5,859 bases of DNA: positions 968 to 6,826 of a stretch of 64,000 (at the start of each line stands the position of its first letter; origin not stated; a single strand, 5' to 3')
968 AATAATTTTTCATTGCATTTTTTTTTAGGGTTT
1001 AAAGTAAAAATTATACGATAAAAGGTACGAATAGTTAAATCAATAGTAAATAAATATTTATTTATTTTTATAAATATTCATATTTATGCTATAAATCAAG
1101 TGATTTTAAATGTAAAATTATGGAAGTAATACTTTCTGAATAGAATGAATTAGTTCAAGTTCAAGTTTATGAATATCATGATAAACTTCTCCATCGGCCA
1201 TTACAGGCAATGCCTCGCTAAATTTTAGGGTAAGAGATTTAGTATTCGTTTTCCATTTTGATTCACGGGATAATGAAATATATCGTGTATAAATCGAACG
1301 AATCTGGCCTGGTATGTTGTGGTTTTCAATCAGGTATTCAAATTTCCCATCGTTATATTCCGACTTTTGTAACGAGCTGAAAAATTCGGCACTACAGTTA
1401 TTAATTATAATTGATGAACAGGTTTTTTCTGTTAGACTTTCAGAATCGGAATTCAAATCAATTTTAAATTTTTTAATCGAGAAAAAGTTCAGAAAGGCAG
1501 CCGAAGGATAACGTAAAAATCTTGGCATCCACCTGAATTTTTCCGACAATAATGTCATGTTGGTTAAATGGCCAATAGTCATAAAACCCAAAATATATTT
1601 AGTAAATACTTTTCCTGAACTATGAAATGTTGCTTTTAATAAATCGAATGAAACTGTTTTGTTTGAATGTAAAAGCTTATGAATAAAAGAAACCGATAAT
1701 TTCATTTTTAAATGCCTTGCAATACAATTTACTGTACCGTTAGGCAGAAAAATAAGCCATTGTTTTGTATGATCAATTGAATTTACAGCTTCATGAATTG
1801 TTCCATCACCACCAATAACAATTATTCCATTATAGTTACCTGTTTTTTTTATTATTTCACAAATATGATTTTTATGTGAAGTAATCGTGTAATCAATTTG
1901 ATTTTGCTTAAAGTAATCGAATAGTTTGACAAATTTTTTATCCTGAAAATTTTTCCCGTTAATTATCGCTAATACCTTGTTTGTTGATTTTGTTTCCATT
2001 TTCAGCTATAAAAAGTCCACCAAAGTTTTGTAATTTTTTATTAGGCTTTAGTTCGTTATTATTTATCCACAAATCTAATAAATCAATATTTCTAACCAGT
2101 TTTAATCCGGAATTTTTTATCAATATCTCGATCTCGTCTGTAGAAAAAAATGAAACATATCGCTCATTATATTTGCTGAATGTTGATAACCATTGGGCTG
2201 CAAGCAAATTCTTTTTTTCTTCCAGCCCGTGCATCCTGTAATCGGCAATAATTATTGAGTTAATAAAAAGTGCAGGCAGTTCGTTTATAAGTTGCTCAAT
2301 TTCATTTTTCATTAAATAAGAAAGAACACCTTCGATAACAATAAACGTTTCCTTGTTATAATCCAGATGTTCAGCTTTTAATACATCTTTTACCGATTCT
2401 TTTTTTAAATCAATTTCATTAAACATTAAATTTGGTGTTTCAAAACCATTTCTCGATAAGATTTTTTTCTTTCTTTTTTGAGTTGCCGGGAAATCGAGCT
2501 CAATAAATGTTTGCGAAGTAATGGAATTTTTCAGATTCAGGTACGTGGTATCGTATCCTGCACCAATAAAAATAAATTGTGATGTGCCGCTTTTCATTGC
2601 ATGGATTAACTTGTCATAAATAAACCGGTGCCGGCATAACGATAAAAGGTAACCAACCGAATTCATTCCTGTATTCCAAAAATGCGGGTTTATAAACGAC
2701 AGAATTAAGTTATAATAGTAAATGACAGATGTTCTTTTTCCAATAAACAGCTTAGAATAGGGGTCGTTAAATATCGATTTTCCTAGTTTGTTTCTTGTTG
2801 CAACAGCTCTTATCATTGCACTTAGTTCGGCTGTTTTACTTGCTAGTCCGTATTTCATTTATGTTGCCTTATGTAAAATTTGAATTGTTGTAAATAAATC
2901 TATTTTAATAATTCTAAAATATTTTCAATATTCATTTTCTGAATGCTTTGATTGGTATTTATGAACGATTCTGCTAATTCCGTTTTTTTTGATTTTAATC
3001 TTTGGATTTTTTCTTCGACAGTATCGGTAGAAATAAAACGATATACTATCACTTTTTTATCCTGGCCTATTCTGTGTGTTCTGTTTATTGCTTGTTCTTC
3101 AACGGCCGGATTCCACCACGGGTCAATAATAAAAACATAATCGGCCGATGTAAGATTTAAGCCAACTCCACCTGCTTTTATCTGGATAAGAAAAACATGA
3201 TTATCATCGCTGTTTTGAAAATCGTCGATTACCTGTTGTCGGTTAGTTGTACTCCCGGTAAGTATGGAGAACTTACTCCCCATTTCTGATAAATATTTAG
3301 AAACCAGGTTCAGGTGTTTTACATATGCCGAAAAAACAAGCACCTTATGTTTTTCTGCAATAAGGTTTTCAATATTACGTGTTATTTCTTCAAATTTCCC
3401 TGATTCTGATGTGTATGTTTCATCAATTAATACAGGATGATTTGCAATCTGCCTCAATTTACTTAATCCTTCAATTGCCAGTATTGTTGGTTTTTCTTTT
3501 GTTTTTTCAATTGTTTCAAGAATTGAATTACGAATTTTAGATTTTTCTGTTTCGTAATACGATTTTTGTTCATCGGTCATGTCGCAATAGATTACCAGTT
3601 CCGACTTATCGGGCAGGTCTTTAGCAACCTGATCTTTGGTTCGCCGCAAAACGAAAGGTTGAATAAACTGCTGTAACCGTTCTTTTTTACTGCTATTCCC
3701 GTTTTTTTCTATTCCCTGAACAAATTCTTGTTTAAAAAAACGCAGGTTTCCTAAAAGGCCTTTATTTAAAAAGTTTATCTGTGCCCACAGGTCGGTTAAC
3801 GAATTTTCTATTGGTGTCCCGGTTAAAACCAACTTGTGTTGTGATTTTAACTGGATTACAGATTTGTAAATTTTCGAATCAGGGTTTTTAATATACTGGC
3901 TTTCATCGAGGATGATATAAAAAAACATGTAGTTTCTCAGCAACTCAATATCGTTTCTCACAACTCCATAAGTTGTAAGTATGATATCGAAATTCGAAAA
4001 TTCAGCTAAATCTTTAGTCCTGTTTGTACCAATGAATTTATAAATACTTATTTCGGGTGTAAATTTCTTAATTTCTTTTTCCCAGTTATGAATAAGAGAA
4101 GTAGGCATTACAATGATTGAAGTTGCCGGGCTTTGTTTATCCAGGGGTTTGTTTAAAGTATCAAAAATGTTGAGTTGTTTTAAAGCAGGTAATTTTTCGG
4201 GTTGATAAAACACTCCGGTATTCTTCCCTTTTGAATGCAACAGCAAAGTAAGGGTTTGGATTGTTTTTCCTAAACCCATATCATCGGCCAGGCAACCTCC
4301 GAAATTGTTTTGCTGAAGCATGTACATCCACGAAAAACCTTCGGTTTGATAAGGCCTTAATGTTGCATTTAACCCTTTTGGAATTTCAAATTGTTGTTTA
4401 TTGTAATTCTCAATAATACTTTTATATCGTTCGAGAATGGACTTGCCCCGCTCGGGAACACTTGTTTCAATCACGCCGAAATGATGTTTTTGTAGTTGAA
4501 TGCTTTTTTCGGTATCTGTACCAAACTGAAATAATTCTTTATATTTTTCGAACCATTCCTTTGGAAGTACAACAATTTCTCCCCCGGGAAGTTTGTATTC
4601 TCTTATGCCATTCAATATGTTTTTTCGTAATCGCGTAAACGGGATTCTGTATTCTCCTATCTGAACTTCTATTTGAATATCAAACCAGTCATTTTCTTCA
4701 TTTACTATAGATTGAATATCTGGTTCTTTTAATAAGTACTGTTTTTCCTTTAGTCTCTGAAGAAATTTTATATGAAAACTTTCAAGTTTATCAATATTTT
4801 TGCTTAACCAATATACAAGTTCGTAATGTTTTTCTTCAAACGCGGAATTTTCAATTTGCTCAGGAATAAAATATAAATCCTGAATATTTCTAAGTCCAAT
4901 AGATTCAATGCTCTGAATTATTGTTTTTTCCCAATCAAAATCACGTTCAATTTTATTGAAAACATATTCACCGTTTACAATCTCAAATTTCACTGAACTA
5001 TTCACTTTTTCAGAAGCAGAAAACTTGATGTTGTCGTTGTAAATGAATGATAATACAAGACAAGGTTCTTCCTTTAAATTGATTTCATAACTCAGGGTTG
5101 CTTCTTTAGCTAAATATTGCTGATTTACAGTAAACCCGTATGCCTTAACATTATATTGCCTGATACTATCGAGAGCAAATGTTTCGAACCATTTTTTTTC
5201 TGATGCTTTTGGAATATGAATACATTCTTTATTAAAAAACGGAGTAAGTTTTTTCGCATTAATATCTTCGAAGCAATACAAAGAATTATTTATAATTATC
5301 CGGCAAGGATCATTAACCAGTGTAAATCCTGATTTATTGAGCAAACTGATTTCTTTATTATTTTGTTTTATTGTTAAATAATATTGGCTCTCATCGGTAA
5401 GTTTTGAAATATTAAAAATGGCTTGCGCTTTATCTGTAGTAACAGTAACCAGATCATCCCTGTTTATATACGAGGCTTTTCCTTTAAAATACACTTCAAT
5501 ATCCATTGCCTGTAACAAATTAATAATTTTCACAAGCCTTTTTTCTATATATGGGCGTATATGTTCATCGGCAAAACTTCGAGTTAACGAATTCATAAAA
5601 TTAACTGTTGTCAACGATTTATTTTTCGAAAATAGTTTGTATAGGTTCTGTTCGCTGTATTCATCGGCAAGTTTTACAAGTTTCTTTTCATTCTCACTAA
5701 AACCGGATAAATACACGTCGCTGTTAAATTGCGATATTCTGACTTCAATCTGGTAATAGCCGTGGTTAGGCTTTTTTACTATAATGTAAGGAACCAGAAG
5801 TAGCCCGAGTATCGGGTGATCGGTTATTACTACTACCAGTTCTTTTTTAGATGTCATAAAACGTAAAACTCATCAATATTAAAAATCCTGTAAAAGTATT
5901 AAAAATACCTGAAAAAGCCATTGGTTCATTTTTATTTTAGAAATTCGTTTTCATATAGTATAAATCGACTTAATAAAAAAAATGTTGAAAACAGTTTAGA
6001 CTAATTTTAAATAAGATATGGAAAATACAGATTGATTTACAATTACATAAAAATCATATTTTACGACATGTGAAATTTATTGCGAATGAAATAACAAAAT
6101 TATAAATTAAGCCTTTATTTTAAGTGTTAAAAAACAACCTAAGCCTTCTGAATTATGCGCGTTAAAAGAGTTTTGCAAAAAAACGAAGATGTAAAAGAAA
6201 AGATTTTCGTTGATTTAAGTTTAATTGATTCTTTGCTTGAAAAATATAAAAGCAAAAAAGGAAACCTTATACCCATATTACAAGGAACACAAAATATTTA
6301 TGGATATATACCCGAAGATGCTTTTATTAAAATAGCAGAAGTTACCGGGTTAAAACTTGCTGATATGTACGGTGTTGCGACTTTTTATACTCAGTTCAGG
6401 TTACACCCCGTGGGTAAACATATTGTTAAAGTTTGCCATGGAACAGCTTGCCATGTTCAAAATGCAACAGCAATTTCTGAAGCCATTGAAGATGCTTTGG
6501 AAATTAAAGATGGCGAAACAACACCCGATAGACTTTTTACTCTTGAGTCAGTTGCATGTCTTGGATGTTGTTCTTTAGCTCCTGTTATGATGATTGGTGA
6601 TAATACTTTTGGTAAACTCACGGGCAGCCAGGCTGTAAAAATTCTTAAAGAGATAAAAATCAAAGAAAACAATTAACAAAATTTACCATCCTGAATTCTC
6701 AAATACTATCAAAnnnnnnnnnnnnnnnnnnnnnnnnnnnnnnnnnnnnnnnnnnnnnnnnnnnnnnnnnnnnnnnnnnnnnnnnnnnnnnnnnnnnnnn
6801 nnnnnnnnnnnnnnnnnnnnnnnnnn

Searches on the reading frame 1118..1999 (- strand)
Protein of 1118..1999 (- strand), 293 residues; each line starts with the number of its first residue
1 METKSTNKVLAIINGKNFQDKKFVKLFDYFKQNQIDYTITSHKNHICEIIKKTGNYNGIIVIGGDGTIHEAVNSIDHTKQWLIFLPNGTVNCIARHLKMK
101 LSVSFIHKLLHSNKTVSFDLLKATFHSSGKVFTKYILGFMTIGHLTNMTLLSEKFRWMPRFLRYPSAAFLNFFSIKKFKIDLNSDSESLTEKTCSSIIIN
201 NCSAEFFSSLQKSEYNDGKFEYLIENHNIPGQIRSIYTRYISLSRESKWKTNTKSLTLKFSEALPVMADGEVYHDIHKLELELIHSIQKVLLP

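Call 9: search_protein_families(library=pfam, proteins=[window:1118-1999:-], max_evalue=0.0001)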
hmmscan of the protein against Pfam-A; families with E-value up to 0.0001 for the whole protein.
window:1118-1999:- (293 aa): 1 family
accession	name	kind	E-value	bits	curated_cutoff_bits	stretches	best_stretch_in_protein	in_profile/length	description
PF00781.29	DAGK_cat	-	1.3e-16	60.8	23.6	1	8-122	1-124/125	Diacylglycerol kinase catalytic domain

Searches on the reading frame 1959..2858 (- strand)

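Call 9: search_protein_families(library=pfam, proteins=[window:1959-2858:-], max_evalue=0.0001)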
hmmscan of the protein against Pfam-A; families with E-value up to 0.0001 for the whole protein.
window:1959-2858:- (299 aa): 1 family
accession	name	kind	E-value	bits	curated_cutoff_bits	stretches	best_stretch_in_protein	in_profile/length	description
PF04072.20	LCM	-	4.6e-29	102.1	22.3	1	10-193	1-185/187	Leucine carboxyl methyltransferase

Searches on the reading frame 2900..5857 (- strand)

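Call 9: search_protein_families(library=pfam, proteins=[window:2900-5857:-], max_evalue=0.0001)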
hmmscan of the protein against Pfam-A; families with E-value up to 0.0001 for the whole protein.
window:2900-5857:- (985 aa): 3 families
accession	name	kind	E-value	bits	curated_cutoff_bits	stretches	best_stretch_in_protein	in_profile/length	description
PF00176.29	SNF2-rel_dom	-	2.2e-74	250.6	24.9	1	503-809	1-289/290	SNF2-related domain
PF00271.37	Helicase_C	-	2.2e-21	76.6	23.5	1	825-931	6-110/110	Helicase conserved C-terminal domain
PF04851.21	ResIII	-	4.3e-06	27.2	22.5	1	499-683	3-163/164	Type III restriction enzyme, res subunit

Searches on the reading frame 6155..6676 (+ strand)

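Call 9: search_protein_families(library=pfam, proteins=[window:6155-6676:+], max_evalue=0.0001)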
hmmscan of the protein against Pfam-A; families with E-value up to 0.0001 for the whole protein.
window:6155-6676:+ (173 aa): 1 family
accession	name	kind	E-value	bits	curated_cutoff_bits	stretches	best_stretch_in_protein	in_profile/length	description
PF01257.25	2Fe-2S_thioredx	-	2.3e-51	173.9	24.8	1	25-168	2-145/145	Thioredoxin-like [2Fe-2S] ferredoxin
